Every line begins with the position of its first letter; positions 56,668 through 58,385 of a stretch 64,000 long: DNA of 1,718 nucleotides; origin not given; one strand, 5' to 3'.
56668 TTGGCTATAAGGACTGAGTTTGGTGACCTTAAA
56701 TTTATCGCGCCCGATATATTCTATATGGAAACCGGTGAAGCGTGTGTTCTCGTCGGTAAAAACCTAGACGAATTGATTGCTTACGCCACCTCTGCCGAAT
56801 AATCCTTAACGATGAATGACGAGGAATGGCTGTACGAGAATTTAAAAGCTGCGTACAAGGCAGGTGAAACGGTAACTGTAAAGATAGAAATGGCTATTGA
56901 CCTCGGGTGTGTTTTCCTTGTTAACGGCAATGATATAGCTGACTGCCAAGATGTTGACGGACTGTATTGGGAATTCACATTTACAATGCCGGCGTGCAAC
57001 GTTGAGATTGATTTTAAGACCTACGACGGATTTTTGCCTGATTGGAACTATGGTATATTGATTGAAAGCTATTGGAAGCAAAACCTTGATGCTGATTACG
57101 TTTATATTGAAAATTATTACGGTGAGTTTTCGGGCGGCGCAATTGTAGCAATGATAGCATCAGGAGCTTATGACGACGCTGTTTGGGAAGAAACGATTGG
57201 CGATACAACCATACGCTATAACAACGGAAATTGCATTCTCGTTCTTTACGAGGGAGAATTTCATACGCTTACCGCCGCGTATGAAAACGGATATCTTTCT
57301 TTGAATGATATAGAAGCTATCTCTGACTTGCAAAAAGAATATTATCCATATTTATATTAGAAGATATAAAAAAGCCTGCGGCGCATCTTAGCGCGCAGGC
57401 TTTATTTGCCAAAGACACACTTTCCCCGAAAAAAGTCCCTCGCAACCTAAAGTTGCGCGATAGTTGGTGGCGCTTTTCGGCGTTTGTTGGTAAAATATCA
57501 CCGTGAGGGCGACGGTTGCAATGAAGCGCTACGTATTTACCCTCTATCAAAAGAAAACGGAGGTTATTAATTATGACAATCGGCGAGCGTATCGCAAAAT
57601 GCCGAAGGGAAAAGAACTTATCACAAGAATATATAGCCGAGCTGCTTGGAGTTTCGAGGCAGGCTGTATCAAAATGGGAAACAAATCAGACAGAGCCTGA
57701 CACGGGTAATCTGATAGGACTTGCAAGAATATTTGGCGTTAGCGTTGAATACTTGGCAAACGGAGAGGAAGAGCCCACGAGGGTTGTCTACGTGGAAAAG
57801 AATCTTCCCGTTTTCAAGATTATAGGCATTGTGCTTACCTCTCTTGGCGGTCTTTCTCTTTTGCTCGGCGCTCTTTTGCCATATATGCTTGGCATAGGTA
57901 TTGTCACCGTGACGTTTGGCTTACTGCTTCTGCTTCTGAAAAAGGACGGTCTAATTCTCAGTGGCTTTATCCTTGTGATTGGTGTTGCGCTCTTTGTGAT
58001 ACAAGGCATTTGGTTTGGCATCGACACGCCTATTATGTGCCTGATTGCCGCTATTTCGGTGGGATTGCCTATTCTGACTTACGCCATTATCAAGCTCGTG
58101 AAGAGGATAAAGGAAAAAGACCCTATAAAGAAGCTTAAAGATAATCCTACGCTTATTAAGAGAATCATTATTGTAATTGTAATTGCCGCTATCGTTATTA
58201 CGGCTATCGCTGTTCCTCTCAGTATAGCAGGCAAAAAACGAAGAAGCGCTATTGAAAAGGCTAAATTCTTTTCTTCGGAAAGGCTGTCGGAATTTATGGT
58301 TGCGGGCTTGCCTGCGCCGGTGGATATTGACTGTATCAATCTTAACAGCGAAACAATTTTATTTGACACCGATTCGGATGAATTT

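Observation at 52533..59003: Lower-GC island of four lipoproteins, two small proteins and a membrane-tethered XRE regulator sharing a ~55-aa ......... module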

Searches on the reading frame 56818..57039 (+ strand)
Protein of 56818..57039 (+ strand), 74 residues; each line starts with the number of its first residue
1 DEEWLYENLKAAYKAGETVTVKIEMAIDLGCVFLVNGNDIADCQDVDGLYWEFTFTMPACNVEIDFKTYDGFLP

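Call 43: search_protein_families(library=pfam, alignment_id=A3, max_evalue=1)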
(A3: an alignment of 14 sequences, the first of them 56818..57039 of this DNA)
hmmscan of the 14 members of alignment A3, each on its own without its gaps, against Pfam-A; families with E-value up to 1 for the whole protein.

A. member 1, window:56818-57039:+ (74 aa): 0 families

B. families by the number of members that match (of 14 scanned): 10 families
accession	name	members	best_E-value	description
PF17996.7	CE2_N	2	0.046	Carbohydrate esterase 2 N-terminal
PF18998.6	Flg_new_2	2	0.051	Divergent InlB B-repeat domain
PF22820.2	TcaA_3rd_4th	1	0.0021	TcaA protein 3rd/4th domain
PF01938.26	TRAM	1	0.028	TRAM domain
PF00337.29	Gal-bind_lectin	1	0.046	Galactoside-binding lectin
PF16760.10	CBM53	1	0.067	Starch/carbohydrate-binding module (family 53)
PF17961.7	Big_8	1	0.08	Bacterial Ig domain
PF25262.1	DUF7862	1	0.082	Domain of unknown function (DUF7862)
PF25509.1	DUF7916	1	0.094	Domain of unknown function (DUF7916)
PF18563.6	TubC_N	1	0.21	TubC N-terminal docking domain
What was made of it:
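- On InlB B-repeat / Flg_new_2 (PF18998): The best Flg_new_2 E-value is 0.051 (call 43).
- Closest known: InlB B-repeat / Pfam Flg_new_2. Different: The window's copies do not reach the Pfam threshold (best sub-threshold E 0.05; call 43).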

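Call 48: search_protein_representatives(alignment_id=A3)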
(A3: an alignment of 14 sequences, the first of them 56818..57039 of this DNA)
Query: 14 sequences, 72 profile positions. Proteins with E-value up to 0.001 (for the whole library): 2959; up to 1e-10: 674; up to 1e-30: 26. The best 150 are listed.
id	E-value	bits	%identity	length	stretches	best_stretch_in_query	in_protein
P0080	7.7e-83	288.6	-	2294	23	11-67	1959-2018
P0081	9.2e-54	195.4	-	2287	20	11-68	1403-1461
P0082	3.2e-43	161.6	-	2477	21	15-64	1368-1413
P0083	1.1e-38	147.1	-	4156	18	11-67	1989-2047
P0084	1.9e-38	146.4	-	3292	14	13-67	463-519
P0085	6.2e-38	144.7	-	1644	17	10-67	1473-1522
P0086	6.4e-38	144.7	-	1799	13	14-67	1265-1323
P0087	1.5e-37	143.4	-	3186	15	33-68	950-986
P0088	6.5e-37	141.4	-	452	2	6-69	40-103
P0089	1.0e-36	140.8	-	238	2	4-71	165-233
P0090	1.4e-36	140.4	-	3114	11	4-67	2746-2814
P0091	3.5e-35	135.9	-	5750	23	17-51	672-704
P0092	1.2e-34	134.1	-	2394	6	11-69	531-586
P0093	5.7e-34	132.0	-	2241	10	12-67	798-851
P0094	8.9e-34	131.4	-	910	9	11-69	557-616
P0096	1.3e-33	130.9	-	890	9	4-66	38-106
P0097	4.2e-33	129.2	-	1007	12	13-68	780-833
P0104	1.2e-31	124.6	-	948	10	14-68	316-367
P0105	2.4e-31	123.6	-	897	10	43-71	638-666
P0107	6.3e-30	119.0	-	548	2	2-72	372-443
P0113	1.1e-28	115.0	-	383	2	9-66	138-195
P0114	5.3e-28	112.9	-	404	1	1-72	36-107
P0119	3.3e-27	110.3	-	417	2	1-72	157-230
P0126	3.5e-26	107.0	-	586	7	9-69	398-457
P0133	1.3e-25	105.2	-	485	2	3-69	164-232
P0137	4.4e-25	103.5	-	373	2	13-66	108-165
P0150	3.3e-24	100.7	-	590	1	1-72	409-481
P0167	4.2e-23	97.2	-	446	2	3-69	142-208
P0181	6.7e-22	93.3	-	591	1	1-72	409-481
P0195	7.1e-21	90.0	-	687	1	1-72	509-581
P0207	2.9e-20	88.1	-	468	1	2-72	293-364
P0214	5.6e-20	87.2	-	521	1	2-72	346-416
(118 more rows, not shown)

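Call 49: search_protein_families(library=pfam, proteins=[P0088, P0089, P0094, P0096, P0097, P0104, P0105, P0107, P0113, P0126], max_evalue=0.001)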
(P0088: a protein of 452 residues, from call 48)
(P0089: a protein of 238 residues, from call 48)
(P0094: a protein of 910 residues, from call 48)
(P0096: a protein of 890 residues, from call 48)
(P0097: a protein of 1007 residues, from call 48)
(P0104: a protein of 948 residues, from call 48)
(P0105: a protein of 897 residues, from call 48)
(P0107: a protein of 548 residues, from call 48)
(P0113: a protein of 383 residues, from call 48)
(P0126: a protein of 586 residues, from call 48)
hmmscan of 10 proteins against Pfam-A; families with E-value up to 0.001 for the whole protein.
P0088 (452 aa): 0 families

P0089 (238 aa): 1 family
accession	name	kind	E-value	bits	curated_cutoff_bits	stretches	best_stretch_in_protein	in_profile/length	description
PF00541.23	Adeno_knob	-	9.2e-05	22.6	25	0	63-88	64-89/182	Adenoviral fibre protein (knob domain)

P0094 (910 aa): 3 families
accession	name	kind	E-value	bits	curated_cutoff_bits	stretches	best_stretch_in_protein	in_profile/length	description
PF18998.6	Flg_new_2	-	4.3e-86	283.4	23.6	9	782-858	1-71/73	Divergent InlB B-repeat domain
PF22753.2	Ape1_N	-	6.3e-05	23.9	27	0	467-521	45-101/114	Peptidoglycan O-acetylesterase, N-terminal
PF17899.6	Peptidase_M61_N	-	0.00025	21.6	23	0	494-545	44-95/168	Peptidase M61 N-terminal domain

P0096 (890 aa): 1 family
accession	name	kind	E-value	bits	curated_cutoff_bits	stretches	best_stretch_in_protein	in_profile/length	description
PF18998.6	Flg_new_2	-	2.7e-06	27.7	23.6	0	181-197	54-70/73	Divergent InlB B-repeat domain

P0097 (1007 aa): 1 family
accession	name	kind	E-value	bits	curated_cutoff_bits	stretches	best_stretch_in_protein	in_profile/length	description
PF18998.6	Flg_new_2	-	7.8e-15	55.1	23.6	0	522-588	2-70/73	Divergent InlB B-repeat domain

P0104 (948 aa): 3 families
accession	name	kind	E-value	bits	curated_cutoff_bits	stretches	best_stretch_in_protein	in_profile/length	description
PF18998.6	Flg_new_2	-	2.3e-10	40.7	23.6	0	305-369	5-70/73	Divergent InlB B-repeat domain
PF15976.11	CooC_C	-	7.5e-10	39.2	29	0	342-385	40-86/93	CS1-pili formation C-terminal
PF11604.15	CusF_Ec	-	0.00054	20.2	27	0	310-340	41-71/72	Copper binding periplasmic protein CusF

P0105 (897 aa): 2 families
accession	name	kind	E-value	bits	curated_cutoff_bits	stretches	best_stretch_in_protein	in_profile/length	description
PF18998.6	Flg_new_2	-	1.8e-124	406.3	23.6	10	291-357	2-68/73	Divergent InlB B-repeat domain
PF09479.16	Flg_new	-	7.4e-28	96.9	27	0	237-283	17-64/65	Listeria-Bacteroides repeat domain (List_Bact_rpt)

P0107 (548 aa): 0 families

P0113 (383 aa): 2 families
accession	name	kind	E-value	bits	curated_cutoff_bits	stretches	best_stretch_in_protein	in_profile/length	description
PF03793.24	PASTA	-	2.8e-14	53.3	23.2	2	46-110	3-62/64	PASTA domain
PF22820.2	TcaA_3rd_4th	-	0.00027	21.2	27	0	158-180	9-32/73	TcaA protein 3rd/4th domain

P0126 (586 aa): 1 family
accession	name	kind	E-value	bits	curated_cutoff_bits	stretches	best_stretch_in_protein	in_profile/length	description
PF18998.6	Flg_new_2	-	4.2e-13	49.5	23.6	1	29-96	1-71/73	Divergent InlB B-repeat domain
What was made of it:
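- Closest known: InlB B-repeat / Pfam Flg_new_2. Same: Its profile retrieves bona fide Flg_new_2 multi-repeat proteins (406 and 283 bits; call 49).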

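Call 51: search_protein_families(library=pfam, proteins=[P0114, P0119, P0133, P0137, P0150, P0167, P0181, P0195, P0207, P0214], max_evalue=0.001)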
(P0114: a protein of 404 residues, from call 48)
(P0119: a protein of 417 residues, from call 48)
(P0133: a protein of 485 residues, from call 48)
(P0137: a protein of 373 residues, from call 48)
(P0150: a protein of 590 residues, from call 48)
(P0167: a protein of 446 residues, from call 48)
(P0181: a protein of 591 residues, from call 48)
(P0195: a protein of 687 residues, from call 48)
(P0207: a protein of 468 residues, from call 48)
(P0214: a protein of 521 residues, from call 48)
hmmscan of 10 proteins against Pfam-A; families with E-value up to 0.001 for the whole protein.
P0114 (404 aa): 0 families

P0119 (417 aa): 1 family
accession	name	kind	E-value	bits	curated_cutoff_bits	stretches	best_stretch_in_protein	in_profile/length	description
PF20251.4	Big_14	-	2.9e-07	30.8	27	1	45-126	14-94/104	Bacterial Ig-like domain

P0133 (485 aa): 1 family
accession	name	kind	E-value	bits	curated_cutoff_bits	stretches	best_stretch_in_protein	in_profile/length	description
PF20251.4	Big_14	-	6.4e-09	36.2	27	1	40-130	4-93/104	Bacterial Ig-like domain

P0137 (373 aa): 0 families

P0150 (590 aa): 0 families

P0167 (446 aa): 0 families

P0181 (591 aa): 0 families

P0195 (687 aa): 0 families

P0207 (468 aa): 0 families

P0214 (521 aa): 0 families

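Call 101: search_solved_structures(query=A3, max_evalue=10, show_alignments=2)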
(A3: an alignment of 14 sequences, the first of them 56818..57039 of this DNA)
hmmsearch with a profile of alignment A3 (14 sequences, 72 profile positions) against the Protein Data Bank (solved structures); distinct sequences matched with E-value up to 10: 8.
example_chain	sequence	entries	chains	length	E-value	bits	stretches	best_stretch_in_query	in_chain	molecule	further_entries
1d2p_A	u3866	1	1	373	4.2e-05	26.6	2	30-56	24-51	COLLAGEN ADHESIN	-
1d2o_A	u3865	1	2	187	0.037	17.2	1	30-56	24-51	COLLAGEN ADHESIN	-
6ptt_A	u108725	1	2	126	0.14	15.4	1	4-45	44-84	Cytochrome c oxidase subunit 2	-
6pty_A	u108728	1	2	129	0.15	15.2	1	4-45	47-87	Cytochrome c oxidase subunit 2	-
2oxh_Z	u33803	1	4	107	0.64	13.2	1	10-41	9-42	SoxZ protein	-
2ox5_Z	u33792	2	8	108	0.65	13.2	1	10-40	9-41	SoxZ protein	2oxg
8bx5_A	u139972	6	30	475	0.65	13.2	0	46-60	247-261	Acetylcholine receptor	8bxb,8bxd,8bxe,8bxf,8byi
6bea_A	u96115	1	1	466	6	10.1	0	15-41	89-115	Autotransporter protein UpaB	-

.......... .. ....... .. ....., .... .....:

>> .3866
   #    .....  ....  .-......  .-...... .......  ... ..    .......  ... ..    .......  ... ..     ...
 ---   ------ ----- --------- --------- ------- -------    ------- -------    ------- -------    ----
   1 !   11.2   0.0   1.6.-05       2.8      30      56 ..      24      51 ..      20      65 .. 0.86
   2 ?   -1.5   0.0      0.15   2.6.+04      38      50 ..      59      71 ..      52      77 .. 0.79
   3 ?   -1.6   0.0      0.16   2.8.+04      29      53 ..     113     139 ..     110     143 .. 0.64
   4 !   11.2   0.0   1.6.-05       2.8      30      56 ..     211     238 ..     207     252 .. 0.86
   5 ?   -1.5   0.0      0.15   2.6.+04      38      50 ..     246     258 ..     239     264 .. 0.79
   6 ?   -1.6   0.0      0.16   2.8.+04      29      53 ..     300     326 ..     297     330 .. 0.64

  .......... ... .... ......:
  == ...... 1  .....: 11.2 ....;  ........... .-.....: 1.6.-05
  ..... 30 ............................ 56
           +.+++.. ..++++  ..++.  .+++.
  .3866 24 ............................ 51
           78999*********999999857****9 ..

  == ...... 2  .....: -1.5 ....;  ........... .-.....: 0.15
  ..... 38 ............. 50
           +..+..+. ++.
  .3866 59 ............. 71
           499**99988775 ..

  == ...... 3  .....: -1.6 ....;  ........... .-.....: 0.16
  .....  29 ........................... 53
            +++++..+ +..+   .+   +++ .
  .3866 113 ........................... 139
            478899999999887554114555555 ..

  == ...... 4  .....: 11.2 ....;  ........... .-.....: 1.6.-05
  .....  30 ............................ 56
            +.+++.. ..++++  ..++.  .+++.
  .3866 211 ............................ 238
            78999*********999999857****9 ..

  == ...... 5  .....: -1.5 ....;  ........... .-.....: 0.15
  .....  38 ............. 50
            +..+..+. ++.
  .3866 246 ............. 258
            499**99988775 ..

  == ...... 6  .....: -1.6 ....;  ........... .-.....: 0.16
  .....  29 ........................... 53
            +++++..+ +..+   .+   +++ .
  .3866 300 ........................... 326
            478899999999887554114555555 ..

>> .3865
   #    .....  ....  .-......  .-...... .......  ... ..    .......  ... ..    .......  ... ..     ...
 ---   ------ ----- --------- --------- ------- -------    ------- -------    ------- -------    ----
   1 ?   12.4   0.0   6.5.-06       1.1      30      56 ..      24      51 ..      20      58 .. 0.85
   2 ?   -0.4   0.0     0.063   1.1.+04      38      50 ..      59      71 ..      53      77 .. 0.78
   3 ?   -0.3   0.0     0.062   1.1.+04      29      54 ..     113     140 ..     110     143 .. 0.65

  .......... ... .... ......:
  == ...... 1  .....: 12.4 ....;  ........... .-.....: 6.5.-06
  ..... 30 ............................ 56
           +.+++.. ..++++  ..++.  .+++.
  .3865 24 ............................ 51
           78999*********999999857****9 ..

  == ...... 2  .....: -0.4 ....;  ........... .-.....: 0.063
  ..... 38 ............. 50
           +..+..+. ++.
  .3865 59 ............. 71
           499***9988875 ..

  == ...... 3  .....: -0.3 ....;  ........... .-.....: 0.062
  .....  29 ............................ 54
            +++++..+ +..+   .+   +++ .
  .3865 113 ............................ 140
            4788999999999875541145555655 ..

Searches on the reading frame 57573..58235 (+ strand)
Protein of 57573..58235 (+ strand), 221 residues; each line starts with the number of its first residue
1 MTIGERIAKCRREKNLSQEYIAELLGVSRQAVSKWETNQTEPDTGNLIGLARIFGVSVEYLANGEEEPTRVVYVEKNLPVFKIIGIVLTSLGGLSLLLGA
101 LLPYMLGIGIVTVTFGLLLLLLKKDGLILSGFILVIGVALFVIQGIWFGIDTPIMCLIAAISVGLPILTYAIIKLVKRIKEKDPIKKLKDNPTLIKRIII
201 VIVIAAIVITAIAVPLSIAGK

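Call 94: search_dna_similar(query=window:57573-58235:+, collection=plasmids, mode=protein, max_evalue=0.001, max_rows=15)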
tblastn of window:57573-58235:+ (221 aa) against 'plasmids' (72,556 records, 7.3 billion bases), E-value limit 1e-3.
Records with a match: 1568; places in all: 1727; records where one place covers at least 80% of the query: 0.
Best place of each record, by identity: <60% 1568.
By first word of the organism name: Staphylococcus 552; Enterococcus 315; Bacillus 268; Lactiplantibacillus 74; Lactococcus 46; Vibrio 37; Priestia 33; Clostridium 20; Vagococcus 15; Ligilactobacillus 15; and 81 more.
By predicted mobility (MOB-suite, as given by PLSDB): mobilizable 919; non-mobilizable 532; conjugative 117.
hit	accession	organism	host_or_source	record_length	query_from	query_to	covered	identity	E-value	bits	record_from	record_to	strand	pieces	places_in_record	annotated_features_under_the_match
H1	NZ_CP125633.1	Limosilactobacillus oris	single cell,feces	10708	4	82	36%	48.2%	6e-13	74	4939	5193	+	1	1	XRE family transcriptional regulator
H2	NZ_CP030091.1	Limosilactobacillus reuteri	pig,cell culture,fresh intestinal feces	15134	4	82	36%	48.2%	7e-13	74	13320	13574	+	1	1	helix-turn-helix domain-containing protein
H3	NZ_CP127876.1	Priestia megaterium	Single bacterial isolate,soil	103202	1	78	35%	46.3%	1e-11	71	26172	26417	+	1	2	helix-turn-helix transcriptional regulator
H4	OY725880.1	Subdoligranulum variabile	-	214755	1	69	31%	52.2%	1e-10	68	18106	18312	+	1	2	none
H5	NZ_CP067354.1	Clostridioides sp. ES-S-0173-01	soil,soil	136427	1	66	30%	54.5%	1e-13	76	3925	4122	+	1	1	helix-turn-helix transcriptional regulator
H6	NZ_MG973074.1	Clostridioides difficile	hospital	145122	1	66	30%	54.5%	1e-13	76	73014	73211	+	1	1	helix-turn-helix transcriptional regulator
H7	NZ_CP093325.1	Bacillus sp. N5-665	whole organism,peat soil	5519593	1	79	36%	44.6%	6e-11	68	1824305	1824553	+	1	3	none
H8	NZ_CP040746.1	Bacillus altitudinis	ocean sediment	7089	1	66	30%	53.0%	1e-13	76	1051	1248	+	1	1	helix-turn-helix transcriptional regulator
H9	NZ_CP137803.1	Priestia megaterium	Bacillus megaterium assembly,Arshan ...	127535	1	78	35%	42.7%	1e-10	68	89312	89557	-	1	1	helix-turn-helix transcriptional regulator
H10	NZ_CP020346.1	Pasteurella multocida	Oryctolagus cuniculus,lung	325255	2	79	35%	42.3%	3e-10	66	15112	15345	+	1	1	S24 family peptidase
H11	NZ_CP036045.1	Bacillus mycoides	cell culture,soil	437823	1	70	32%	47.1%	6e-13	74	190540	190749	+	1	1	helix-turn-helix transcriptional regulator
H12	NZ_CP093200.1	Staphylococcus epidermidis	Homo sapiens,blood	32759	1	82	37%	40.2%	6e-11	69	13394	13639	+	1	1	helix-turn-helix transcriptional regulator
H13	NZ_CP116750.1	Lactiplantibacillus plantarum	Homo sapiens,single cell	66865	4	69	30%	50.0%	8e-12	71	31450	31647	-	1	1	XRE family transcriptional regulator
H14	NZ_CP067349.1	Clostridioides sp. ES-S-0107-01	soil,soil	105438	3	61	27%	55.9%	2e-10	67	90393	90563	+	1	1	hypothetical protein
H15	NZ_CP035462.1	Photobacterium damselae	Neophocaena asiaeorientalis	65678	3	81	36%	41.8%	6e-10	66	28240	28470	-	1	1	S24 family peptidase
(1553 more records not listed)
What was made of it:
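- On BcrR family: tblastn of residues 1-221 against 72,556 plasmids matched only residues 1-82 (call 94).
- Closest known: BcrR of Enterococcus faecalis. Different: No sequence similarity beyond the HTH was found to any plasmid-borne protein, including 315 Enterococcus records (call 94).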
